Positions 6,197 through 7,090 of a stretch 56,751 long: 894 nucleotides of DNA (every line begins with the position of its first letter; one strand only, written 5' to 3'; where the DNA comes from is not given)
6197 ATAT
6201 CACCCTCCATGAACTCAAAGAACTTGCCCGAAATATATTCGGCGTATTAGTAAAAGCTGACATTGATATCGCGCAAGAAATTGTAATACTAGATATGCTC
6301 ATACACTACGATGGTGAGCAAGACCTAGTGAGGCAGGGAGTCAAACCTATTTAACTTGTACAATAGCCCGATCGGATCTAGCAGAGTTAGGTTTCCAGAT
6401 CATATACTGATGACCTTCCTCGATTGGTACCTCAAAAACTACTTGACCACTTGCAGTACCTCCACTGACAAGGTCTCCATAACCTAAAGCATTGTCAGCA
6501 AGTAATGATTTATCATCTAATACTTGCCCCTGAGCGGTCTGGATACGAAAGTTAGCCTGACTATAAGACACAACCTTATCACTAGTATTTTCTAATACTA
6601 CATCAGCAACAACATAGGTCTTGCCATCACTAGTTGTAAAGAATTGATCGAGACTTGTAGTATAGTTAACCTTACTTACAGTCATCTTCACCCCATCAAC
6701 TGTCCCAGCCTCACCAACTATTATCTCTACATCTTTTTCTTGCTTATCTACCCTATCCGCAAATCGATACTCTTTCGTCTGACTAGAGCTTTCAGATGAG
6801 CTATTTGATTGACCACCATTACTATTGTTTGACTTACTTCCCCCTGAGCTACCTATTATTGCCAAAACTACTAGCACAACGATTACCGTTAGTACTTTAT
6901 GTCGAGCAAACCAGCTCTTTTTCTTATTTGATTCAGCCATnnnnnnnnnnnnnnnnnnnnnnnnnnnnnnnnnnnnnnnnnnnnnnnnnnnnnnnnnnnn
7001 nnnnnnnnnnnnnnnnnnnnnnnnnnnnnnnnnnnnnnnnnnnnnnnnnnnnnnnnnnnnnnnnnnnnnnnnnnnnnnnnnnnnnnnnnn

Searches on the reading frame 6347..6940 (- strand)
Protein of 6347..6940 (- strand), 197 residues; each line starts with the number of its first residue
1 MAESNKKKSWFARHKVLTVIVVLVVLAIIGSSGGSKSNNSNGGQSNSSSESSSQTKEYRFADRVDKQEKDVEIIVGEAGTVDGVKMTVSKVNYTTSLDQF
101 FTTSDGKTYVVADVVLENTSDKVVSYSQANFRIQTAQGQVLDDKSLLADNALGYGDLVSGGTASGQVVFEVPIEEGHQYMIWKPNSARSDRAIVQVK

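Call 14: search_protein_families(library=pfam, proteins=[window:6347-6940:-])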
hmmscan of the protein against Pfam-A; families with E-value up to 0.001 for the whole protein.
window:6347-6940:- (197 aa): 1 family
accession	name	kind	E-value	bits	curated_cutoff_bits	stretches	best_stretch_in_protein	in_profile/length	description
PF11611.13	DUF4352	-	4.9e-16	59.6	25.9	1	75-183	3-113/122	Domain of unknown function (DUF4352)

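Call 27: find_homologous_proteins(query=window:6347-6940:-, max_evalue=0.00001)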
Query window:6347-6940:- (197 aa): 158 proteins with E <= 0.00001 among 494 candidates; the best 120 are listed.
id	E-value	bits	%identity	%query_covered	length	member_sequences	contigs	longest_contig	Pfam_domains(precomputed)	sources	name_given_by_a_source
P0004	6.3e-119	412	100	100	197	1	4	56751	PF11611.14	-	-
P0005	3.1e-105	368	86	100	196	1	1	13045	PF11611.14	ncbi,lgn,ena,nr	ncbi:DUF4352 domain-containing protein [Candidatus Saccharibacteria bacterium]|nr:DUF4352 domain-con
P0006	4.1e-71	257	62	100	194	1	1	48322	PF11611.14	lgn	-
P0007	3.8e-70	254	62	100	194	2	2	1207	PF11611.14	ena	-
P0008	5.2e-69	250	61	97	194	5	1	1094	PF11611.14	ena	-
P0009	2.8e-68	247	58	100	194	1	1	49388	PF11611.14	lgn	-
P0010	9.5e-68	246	60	100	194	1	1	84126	PF11611.14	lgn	-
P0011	2.6e-66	241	57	99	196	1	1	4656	PF11611.14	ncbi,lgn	-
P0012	2.8e-66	241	60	100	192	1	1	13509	PF11611.14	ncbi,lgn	-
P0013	1.8e-65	238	59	100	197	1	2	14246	PF11611.14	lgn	-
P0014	2.3e-65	238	58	100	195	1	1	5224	PF11611.14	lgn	-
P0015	4.9e-65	237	61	98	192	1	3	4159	PF11611.14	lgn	-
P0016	8.7e-65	236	57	100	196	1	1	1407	PF11611.14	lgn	-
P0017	1.3e-64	236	58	100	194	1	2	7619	PF11611.14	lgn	-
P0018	2.0e-63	232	54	97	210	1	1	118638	PF11611.14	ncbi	-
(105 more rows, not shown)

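Call 28: find_encoding_contigs(protein=P0005, flank=10000, max_places=3)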
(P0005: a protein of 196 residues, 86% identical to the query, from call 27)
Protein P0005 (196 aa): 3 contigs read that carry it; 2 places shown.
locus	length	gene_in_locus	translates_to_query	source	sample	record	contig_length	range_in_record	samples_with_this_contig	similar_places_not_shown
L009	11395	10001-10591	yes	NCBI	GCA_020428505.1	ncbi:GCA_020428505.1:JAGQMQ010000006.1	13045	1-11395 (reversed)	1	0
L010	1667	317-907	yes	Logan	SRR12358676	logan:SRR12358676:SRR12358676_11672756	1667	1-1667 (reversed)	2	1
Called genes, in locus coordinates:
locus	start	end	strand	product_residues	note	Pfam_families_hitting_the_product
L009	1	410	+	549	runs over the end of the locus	-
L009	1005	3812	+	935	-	PF00270:DEAD, PF13401:AAA_22 (weak), PF00271:Helicase_C, PF21010:HA2_C (weak)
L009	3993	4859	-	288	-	-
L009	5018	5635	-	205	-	-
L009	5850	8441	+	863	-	PF02861:Clp_N, PF23569:NBD_SMAX1, PF00004:AAA, PF17871:AAA_lid_9, PF00004:AAA, PF07724:AAA_2, PF07728:AAA_5, PF10431:ClpB_D2-small, +11 more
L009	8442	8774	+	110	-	PF00581:Rhodanese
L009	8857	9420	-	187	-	PF03729:DUF308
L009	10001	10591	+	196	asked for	PF11611:DUF4352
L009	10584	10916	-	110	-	-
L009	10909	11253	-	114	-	PF18924:DUF5674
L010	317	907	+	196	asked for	PF11611:DUF4352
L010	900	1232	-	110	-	-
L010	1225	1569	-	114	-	PF18924:DUF5674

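Call 29: find_encoding_contigs(protein=P0006, flank=10000, max_places=3)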
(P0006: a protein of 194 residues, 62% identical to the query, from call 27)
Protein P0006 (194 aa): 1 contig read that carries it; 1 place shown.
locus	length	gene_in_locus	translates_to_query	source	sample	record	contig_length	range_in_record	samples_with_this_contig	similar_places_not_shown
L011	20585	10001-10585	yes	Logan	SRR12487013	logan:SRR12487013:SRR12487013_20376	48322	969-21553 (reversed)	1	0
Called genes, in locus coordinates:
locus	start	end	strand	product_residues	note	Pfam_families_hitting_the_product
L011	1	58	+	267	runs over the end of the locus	PF00398:RrnaAD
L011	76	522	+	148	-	PF12802:MarR_2, PF01047:MarR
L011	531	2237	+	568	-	PF00083:Sugar_tr, PF07690:MFS_1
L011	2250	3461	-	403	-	PF00270:DEAD, PF04851:ResIII, PF00271:Helicase_C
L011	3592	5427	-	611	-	PF00009:GTP_EFTU, PF01926:MMR_HSR1 (weak), PF03144:GTP_EFTU_D2, PF22042:EF-G_D2, PF00679:EFG_C, PF21018:BipA_C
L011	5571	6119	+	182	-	-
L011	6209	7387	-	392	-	PF07992:Pyr_redox_2, PF13454:NAD_binding_9 (faint), PF13738:Pyr_redox_3 (faint), PF00070:Pyr_redox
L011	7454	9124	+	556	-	PF01565:FAD_binding_4, PF02913:FAD-oxidase_C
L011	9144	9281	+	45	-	-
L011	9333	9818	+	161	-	-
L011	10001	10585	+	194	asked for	PF11611:DUF4352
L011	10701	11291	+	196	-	PF12002:MgsA_C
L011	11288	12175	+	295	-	PF00589:Phage_integrase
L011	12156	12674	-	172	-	-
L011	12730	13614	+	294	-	PF00248:Aldo_ket_red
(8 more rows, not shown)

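Call 30: find_encoding_contigs(protein=P0010, flank=10000, max_places=3)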
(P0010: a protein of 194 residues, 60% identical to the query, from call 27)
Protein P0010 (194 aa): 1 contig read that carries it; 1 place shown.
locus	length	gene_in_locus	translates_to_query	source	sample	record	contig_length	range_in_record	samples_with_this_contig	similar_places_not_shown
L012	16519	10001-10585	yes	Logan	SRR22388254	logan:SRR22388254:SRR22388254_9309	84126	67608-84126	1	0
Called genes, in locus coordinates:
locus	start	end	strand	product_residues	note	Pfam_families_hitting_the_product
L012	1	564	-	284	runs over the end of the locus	-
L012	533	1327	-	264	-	PF00121:TIM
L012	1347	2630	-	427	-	PF00162:PGK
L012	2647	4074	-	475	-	PF00224:PK, PF02887:PK_C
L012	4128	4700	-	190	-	PF02245:Pur_DNA_glyco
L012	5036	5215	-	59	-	-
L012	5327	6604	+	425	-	PF02844:GARS_N, PF01071:GARS_A, PF02843:GARS_C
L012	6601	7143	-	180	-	PF02224:Cytidylate_kin (faint), PF13189:Cytidylate_kin2 (weak)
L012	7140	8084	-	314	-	-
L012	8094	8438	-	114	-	PF12643:MazG-like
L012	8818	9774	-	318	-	-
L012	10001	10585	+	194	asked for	PF11611:DUF4352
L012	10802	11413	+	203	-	PF12002:MgsA_C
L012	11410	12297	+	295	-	PF00589:Phage_integrase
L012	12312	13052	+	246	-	PF00106:adh_short, PF01370:Epimerase, PF08659:KR, PF16363:GDP_Man_Dehyd (weak), PF13561:adh_short_C2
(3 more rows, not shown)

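Call 36: find_related_loci(query=A3, collection=metagenome_contigs, flank=10000)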
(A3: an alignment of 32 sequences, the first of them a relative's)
Query A3 (197 aa) in metagenome_contigs; peptide patterns used: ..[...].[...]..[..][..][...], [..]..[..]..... (x = any residue, [..] = any of these).
266 stretches matched a pattern; 25 encode a relative of the query (tblastn E <= 1e-3); 25 distinct loci.
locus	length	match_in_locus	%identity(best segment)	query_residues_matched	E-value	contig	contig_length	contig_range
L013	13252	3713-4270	59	9-197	3e-68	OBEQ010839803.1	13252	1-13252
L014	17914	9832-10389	59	9-197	3e-68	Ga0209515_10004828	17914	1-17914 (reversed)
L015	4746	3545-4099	53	6-197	1e-64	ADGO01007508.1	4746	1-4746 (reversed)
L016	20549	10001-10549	53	6-197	9e-63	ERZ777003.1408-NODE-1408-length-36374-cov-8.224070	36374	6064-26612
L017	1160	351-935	54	4-197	1e-64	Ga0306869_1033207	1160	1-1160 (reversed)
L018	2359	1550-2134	54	4-197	1e-61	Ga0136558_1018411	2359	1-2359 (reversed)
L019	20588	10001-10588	54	1-197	2e-60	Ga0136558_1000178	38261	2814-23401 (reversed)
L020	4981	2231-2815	50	5-196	1e-58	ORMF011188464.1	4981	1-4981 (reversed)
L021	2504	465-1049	50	5-196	5e-59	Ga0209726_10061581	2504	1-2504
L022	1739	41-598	48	6-196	9e-60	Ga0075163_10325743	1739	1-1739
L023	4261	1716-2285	53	7-197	9e-58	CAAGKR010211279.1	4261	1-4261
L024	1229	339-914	56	4-197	2e-58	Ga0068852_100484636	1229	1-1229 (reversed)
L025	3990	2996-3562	52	10-197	2e-54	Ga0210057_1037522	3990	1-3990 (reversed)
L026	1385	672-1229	52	9-197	2e-54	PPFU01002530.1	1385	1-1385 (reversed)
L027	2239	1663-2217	52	6-197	5e-52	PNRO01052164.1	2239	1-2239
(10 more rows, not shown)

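Call 39: find_encoding_contigs(protein=P0009, flank=10000, max_places=3)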
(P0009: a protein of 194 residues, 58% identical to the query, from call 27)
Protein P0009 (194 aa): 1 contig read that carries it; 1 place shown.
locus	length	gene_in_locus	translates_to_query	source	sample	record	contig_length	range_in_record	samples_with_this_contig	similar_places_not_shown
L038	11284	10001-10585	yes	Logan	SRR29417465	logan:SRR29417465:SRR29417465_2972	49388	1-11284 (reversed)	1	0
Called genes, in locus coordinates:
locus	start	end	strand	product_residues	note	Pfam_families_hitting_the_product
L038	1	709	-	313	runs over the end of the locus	PF00126:HTH_1, PF03466:LysR_substrate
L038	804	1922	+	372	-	PF01658:Inos-1-P_synth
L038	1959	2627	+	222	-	PF00702:Hydrolase, PF12710:HAD, PF13419:HAD_2, PF13242:Hydrolase_like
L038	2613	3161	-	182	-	PF12146:Hydrolase_4 (faint)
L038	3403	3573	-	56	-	-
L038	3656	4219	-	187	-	PF00293:NUDIX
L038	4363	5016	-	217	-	PF00657:Lipase_GDSL, PF13472:Lipase_GDSL_2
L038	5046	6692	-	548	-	PF13472:Lipase_GDSL_2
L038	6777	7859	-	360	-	-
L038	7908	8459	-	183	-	PF13238:AAA_18 (weak), PF13671:AAA_33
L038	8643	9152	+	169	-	-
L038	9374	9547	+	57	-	PF07411:DUF1508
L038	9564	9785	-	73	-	-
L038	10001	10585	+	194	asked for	PF11611:DUF4352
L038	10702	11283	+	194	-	?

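Call 40: find_encoding_contigs(protein=P0012, flank=10000, max_places=3)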
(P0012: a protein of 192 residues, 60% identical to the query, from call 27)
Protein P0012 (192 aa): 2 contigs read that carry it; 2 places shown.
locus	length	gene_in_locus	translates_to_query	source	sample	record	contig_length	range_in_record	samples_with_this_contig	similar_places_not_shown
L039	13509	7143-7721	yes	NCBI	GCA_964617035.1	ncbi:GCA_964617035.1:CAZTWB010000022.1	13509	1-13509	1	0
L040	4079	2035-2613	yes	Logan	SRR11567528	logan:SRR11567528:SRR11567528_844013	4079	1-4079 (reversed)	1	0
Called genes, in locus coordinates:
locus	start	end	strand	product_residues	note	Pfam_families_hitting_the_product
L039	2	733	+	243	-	?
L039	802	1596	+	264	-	PF00398:RrnaAD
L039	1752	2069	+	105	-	PF01047:MarR (weak)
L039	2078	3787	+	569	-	PF00083:Sugar_tr, PF07690:MFS_1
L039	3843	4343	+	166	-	PF04307:YdjM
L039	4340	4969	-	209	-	-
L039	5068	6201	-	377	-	PF00188:CAP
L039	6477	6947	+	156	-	-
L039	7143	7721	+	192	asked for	PF11611:DUF4352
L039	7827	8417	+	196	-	PF12002:MgsA_C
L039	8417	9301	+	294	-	PF00589:Phage_integrase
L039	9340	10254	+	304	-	PF01636:APH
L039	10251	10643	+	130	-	-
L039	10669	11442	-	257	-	PF18928:DUF5677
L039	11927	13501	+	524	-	PF00239:Resolvase, PF07508:Recombinase (faint)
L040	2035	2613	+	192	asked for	PF11611:DUF4352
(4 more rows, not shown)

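Call 41: find_encoding_contigs(protein=P0013, flank=10000, max_places=3)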
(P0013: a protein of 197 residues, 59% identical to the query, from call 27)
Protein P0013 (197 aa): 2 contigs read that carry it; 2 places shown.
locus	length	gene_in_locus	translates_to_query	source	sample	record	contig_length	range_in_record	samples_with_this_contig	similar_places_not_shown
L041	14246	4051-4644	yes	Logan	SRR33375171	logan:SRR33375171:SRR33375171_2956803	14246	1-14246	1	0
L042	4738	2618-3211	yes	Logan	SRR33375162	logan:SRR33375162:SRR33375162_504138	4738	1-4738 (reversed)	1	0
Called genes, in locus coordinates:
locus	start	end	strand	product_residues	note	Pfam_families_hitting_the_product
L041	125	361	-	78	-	PF08922:DUF1905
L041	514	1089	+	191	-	PF00117:GATase, PF07722:Peptidase_C26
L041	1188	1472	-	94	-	-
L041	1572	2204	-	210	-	-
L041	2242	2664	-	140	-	-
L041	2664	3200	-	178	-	PF13274:SocA_Panacea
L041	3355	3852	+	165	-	-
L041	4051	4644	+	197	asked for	PF11611:DUF4352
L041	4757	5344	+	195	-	PF12002:MgsA_C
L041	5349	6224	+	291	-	PF00589:Phage_integrase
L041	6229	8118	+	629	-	PF12564:TypeIII_RM_meth, PF01555:N6_N4_Mtase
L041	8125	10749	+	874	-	PF00270:DEAD, PF04851:ResIII, PF27159:HI_1054_N, PF27365:HI_1054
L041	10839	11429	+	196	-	-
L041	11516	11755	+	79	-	PF18903:DUF5659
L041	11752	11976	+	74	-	-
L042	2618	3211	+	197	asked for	PF11611:DUF4352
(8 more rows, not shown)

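Call 42: find_encoding_contigs(protein=P0018, flank=10000, max_places=3)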
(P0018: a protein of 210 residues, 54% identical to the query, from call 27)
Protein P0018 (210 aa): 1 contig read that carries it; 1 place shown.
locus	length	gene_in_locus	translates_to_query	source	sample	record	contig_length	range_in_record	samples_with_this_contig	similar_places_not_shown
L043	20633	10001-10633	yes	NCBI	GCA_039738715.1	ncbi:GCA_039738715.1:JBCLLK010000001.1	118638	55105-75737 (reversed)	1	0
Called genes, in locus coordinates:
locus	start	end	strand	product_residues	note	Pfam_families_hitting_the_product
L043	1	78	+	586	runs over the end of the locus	-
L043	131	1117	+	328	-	PF04203:Sortase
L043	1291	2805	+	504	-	PF12072:RNase_Y_N, PF13083:KH_KhpA-B (faint), PF22891:KH_PNO1_2nd (weak), PF00013:KH_1 (weak), PF01966:HD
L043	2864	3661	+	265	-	PF13277:YmdB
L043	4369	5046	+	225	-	-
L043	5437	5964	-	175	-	-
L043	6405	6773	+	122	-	PF03551:PadR (weak)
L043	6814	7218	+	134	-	-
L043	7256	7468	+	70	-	-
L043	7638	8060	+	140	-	PF03479:PCC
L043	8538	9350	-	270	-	PF00487:FA_desaturase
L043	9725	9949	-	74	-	PF24250:HVO_2718 (weak), PF13560:HTH_31, PF12844:HTH_19, PF01381:HTH_3, PF13443:HTH_26 (weak)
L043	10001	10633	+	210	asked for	PF11611:DUF4352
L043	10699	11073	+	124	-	-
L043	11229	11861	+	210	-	-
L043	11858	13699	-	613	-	PF00122:E1-E2_ATPase, PF00702:Hydrolase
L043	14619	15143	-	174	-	PF11303:DUF3105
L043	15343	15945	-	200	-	-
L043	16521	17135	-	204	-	-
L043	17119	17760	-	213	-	-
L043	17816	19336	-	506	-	PF01381:HTH_3, PF12844:HTH_19 (weak), PF13443:HTH_26 (weak), PF13560:HTH_31, PF13744:HTH_37 (faint), PF00275:EPSP_synthase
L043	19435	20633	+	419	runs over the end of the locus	PF00464:SHMT, PF00155:Aminotran_1_2 (weak)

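Call 46: find_encoding_contigs(protein=P0011, flank=10000, max_places=3)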
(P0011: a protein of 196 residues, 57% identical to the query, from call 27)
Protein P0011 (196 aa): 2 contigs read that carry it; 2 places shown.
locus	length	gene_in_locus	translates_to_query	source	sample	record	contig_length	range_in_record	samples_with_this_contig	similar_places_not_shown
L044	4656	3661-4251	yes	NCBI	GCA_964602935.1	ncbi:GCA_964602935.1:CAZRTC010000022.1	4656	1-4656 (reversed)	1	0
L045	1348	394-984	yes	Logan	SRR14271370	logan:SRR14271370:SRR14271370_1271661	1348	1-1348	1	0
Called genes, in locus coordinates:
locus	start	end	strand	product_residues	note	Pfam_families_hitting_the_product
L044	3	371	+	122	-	?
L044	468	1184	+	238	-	-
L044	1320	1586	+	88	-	PF00166:Cpn10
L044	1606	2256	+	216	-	-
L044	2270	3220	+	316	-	PF00118:Cpn60_TCP1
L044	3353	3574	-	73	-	PF24250:HVO_2718 (weak), PF13560:HTH_31, PF12844:HTH_19, PF01381:HTH_3, PF13443:HTH_26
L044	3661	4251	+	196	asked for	PF11611:DUF4352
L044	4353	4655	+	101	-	?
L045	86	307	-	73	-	PF24250:HVO_2718 (weak), PF13560:HTH_31, PF12844:HTH_19, PF01381:HTH_3, PF13443:HTH_26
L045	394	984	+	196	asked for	PF11611:DUF4352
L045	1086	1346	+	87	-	?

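Call 47: find_encoding_contigs(protein=P0014, flank=10000, max_places=3)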
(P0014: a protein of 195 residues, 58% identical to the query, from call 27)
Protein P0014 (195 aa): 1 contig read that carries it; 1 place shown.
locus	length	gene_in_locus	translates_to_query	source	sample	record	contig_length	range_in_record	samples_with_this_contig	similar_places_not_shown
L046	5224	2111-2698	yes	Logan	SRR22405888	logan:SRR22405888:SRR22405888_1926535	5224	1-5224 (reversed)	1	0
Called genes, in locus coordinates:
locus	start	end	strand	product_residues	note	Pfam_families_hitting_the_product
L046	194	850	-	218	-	PF01329:Pterin_4a, PF00075:RNase_H, PF13456:RVT_3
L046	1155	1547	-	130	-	-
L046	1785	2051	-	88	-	PF24250:HVO_2718 (weak), PF13560:HTH_31, PF12844:HTH_19, PF01381:HTH_3, PF13443:HTH_26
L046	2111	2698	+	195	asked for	PF11611:DUF4352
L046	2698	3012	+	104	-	PF13273:DUF4064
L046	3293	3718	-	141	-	PF01850:PIN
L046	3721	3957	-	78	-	-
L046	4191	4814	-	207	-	PF02163:Peptidase_M50 (weak)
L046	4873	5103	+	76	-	PF00830:Ribosomal_L28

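Call 48: find_encoding_contigs(protein=P0017, flank=10000, max_places=3)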
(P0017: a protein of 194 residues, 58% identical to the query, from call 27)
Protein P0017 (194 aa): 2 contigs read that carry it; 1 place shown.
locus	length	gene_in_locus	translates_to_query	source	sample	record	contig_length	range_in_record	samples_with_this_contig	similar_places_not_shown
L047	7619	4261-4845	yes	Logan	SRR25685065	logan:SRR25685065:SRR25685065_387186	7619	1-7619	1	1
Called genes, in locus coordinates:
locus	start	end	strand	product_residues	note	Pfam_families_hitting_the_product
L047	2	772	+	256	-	?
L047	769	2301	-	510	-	-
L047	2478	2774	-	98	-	-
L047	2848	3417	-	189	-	-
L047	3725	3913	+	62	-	-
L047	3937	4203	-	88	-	PF24250:HVO_2718 (weak), PF13560:HTH_31, PF12844:HTH_19, PF01381:HTH_3, PF13443:HTH_26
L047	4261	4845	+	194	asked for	PF11611:DUF4352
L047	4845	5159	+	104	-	PF13273:DUF4064 (weak)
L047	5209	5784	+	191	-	-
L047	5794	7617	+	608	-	?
